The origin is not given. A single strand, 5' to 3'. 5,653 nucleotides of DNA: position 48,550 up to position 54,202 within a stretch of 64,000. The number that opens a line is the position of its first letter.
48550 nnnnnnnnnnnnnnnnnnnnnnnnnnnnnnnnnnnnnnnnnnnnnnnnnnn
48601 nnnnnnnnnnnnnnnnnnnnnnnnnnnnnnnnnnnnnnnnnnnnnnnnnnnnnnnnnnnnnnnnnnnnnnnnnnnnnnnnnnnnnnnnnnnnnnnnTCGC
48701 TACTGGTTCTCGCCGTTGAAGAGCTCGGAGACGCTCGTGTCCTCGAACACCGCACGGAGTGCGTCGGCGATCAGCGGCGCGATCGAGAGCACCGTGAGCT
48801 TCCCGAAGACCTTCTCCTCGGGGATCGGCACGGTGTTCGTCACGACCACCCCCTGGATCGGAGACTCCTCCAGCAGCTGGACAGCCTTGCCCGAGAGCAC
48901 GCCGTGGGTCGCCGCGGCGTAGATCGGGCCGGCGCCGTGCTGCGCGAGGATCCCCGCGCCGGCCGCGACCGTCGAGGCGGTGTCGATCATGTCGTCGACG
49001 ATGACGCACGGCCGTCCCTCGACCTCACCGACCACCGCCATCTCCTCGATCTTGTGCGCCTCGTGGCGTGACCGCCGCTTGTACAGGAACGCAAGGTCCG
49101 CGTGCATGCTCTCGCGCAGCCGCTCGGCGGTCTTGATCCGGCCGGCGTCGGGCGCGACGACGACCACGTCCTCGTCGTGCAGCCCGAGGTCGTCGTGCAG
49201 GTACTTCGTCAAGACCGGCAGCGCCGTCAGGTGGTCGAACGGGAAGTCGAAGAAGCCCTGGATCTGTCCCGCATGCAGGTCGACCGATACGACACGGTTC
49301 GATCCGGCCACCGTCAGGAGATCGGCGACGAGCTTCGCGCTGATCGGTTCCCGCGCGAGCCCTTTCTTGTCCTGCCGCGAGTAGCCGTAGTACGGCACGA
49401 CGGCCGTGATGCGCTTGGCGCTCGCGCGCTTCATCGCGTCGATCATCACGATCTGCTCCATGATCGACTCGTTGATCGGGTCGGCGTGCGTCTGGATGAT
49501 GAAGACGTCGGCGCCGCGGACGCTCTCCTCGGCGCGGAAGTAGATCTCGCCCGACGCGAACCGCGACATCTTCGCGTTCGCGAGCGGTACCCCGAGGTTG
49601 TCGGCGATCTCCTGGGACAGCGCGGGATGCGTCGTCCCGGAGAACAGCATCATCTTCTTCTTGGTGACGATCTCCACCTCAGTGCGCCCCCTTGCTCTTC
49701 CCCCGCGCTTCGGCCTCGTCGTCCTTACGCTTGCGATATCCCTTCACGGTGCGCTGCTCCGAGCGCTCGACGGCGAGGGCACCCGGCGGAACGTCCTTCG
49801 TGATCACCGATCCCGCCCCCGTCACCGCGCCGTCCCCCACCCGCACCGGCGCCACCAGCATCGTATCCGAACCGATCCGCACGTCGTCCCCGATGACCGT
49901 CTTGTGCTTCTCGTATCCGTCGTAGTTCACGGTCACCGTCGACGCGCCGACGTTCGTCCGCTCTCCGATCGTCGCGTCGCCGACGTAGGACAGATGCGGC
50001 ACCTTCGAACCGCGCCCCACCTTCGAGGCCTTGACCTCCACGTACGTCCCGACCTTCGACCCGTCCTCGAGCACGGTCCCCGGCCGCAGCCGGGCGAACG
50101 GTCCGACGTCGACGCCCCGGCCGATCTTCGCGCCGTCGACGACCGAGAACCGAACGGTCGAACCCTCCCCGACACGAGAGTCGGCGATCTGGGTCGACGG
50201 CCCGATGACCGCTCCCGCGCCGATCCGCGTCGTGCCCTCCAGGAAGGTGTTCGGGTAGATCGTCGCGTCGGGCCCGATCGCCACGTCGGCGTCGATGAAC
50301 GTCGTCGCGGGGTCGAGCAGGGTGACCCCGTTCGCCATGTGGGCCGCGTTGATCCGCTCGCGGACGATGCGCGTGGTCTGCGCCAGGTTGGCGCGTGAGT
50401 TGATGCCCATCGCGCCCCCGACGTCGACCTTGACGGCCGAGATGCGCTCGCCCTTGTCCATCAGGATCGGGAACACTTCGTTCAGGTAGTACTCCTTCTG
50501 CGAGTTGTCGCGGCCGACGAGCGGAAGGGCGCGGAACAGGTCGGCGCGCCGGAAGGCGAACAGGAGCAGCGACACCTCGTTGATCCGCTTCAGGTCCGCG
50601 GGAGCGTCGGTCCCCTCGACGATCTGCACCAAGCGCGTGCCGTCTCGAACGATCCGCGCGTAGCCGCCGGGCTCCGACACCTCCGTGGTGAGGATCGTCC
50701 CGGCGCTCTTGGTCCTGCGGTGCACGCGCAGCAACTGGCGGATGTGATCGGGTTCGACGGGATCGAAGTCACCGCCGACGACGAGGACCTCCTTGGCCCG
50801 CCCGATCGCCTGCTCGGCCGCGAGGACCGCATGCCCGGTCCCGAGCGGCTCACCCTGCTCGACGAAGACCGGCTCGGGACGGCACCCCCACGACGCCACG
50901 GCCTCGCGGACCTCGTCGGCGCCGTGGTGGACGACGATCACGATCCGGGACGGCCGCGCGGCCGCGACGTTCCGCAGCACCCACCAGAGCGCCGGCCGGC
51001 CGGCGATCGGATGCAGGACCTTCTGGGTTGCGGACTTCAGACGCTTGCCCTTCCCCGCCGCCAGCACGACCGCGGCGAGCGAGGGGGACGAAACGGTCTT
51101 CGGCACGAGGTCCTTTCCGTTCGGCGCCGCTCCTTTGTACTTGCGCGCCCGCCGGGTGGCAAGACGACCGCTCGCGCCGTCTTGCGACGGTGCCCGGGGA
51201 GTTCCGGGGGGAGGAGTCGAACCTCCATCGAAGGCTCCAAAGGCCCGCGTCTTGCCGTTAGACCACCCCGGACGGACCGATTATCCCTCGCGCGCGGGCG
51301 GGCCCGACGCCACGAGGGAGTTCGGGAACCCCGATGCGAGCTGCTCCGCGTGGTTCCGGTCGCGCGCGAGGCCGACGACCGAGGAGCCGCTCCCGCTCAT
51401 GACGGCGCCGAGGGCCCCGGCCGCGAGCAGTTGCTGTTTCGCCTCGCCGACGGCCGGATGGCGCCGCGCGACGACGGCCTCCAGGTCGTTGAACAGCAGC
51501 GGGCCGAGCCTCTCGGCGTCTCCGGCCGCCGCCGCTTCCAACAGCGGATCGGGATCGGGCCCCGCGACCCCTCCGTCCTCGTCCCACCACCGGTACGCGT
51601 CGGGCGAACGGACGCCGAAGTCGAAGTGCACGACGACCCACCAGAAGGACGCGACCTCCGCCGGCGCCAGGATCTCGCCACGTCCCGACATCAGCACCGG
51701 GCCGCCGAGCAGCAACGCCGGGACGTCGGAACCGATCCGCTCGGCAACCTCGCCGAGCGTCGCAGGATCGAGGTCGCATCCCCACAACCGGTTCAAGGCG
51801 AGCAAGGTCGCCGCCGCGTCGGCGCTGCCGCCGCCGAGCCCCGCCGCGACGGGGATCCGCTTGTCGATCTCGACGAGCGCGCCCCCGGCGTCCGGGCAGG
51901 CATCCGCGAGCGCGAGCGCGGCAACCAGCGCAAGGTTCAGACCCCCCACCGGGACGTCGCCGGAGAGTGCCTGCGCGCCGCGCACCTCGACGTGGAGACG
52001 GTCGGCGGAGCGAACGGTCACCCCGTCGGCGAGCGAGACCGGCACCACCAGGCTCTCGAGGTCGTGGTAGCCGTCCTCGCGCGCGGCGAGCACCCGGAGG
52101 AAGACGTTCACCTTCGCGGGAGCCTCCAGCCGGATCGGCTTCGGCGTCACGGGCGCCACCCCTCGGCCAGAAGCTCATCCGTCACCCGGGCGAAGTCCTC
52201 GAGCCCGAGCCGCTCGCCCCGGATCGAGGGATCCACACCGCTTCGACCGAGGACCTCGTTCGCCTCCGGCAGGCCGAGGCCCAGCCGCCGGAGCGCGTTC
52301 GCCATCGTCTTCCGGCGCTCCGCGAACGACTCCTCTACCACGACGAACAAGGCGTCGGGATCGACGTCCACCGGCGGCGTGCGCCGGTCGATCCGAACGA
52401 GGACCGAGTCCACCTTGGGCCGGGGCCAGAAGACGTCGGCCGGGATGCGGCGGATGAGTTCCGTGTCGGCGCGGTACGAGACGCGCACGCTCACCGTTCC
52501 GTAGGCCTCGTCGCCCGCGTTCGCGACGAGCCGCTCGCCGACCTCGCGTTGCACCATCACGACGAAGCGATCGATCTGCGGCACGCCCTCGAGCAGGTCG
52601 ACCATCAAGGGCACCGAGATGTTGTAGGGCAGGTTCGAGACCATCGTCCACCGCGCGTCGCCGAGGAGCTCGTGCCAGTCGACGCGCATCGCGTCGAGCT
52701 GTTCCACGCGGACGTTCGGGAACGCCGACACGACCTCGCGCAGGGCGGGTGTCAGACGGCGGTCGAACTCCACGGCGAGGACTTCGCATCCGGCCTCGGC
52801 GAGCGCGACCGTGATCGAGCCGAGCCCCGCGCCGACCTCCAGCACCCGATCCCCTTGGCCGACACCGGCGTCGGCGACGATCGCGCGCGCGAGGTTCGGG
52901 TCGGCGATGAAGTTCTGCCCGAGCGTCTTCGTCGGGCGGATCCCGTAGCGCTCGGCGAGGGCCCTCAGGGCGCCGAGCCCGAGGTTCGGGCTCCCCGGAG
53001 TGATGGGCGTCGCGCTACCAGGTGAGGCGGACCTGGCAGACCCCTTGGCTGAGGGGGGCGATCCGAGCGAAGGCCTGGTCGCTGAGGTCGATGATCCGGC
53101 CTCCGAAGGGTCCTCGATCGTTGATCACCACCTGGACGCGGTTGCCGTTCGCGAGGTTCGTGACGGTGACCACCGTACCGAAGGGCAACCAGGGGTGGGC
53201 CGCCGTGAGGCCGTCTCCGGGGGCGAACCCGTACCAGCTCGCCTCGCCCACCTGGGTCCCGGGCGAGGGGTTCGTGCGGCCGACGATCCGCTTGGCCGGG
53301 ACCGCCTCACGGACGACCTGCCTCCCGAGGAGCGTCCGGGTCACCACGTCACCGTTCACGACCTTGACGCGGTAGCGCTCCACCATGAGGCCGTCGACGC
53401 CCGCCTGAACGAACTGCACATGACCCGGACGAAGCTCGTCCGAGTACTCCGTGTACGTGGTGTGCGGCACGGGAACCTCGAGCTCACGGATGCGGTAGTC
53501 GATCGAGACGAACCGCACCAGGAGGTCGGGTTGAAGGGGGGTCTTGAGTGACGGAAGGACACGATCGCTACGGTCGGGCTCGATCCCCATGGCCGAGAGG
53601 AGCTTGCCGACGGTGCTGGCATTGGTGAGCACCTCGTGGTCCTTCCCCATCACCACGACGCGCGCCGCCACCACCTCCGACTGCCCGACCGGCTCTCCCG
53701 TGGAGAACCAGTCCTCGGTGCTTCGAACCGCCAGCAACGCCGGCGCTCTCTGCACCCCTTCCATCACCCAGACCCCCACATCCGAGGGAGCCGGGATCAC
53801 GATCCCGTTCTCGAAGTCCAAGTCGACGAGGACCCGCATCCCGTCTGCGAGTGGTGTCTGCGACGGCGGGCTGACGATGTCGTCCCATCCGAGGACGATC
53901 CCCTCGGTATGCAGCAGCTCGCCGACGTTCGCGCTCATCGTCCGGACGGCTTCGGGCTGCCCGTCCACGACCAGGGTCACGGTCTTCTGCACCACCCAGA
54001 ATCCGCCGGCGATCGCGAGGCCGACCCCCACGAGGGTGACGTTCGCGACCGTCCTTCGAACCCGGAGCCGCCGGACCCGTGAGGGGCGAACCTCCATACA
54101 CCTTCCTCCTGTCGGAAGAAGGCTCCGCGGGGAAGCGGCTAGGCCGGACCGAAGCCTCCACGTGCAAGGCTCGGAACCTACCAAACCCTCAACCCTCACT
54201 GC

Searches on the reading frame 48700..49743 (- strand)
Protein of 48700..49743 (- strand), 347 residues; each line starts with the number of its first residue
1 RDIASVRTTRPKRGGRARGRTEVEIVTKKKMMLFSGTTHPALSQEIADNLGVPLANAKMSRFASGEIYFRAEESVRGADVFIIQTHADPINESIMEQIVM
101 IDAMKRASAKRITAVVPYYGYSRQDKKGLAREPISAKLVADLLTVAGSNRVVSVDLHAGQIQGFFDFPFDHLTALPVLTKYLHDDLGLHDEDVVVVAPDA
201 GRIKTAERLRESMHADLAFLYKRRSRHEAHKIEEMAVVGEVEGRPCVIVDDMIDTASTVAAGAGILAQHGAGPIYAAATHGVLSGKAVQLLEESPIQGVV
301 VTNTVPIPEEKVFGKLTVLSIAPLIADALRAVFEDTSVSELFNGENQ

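Call 60: search_protein_families(library=pfam, proteins=[window:48700-49743:-], max_evalue=0.00001)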
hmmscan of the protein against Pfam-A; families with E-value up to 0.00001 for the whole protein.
window:48700-49743:- (347 aa): 3 families
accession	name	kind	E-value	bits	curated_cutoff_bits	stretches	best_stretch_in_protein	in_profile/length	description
PF13793.12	Pribosyltran_N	-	2.5e-50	169.7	25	1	31-147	1-117/117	N-terminal domain of ribose phosphate pyrophosphokinase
PF14572.12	Pribosyl_synth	-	3.4e-27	96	27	1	231-342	71-183/184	Phosphoribosyl synthetase-associated domain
PF00156.33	Pribosyltran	-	3.2e-10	40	26.3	1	183-281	23-125/158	Phosphoribosyl transferase domain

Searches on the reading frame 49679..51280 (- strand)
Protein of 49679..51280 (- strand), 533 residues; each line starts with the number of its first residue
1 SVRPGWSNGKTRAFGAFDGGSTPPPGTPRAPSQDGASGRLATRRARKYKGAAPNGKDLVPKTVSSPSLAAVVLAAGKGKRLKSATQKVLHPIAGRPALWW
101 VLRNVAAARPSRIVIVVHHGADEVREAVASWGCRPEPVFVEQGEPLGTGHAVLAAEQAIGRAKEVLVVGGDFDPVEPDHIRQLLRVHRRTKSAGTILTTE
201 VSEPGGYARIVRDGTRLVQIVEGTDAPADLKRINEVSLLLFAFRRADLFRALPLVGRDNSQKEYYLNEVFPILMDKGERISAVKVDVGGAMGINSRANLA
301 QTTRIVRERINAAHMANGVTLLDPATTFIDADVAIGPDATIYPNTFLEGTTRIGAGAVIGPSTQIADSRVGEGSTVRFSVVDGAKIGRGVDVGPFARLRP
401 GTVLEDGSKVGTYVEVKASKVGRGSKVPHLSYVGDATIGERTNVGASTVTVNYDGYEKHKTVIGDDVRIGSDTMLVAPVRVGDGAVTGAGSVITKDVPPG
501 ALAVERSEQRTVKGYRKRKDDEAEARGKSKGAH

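Call 60: search_protein_families(library=pfam, proteins=[window:49679-51280:-], max_evalue=0.00001)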
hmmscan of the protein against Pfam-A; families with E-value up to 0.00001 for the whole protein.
window:49679-51280:- (533 aa): 6 families
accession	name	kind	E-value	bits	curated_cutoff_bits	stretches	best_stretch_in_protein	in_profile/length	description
PF00132.30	Hexapep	-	2.9e-26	90.5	27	1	461-495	2-36/36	Bacterial transferase hexapeptide (six repeats)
PF12804.13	NTP_transf_3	-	1.1e-17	65.2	27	1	70-200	1-124/160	MobA-like NTP transferase domain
PF00483.29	NTP_transferase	-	8.7e-13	48.8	21.2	1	70-279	2-215/245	Nucleotidyl transferase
PF25084.1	LbH_EIF2B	-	3.9e-11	43.3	54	0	326-415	15-104/105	EIF2B subunit epsilon LbH domain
PF01128.25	IspD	-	1.1e-07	32.3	27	1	69-201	2-130/221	2-C-methyl-D-erythritol 4-phosphate cytidylyltransferase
PF14602.12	Hexapep_2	-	2.5e-07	30.7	27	1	461-495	2-34/34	Hexapeptide repeat of succinyl-transferase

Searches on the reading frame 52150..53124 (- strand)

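Call 82: search_protein_families(library=pfam, proteins=[window:52150-53124:-], max_evalue=0.00001)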
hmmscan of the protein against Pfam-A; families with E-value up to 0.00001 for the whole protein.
window:52150-53124:- (325 aa): 1 family
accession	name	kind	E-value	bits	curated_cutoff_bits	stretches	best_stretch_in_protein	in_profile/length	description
PF00398.26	RrnaAD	-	1.6e-48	165.6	24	1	66-282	6-227/263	Ribosomal RNA adenine dimethylase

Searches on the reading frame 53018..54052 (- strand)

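Call 82: search_protein_families(library=pfam, proteins=[window:53018-54052:-], max_evalue=0.00001)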
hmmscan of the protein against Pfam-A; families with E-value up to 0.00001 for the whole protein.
window:53018-54052:- (345 aa): 3 families
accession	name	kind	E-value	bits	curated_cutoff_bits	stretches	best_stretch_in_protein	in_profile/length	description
PF03990.20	DUF348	-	3e-21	75.3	24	2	25-63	1-39/41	G5-linked-Ubiquitin-like domain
PF03330.24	DPBB_1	-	1.5e-14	54.4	28.8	1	282-342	24-82/83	Lytic transglycolase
PF07501.17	G5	-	4.4e-12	46.5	23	1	192-258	7-73/75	G5 domain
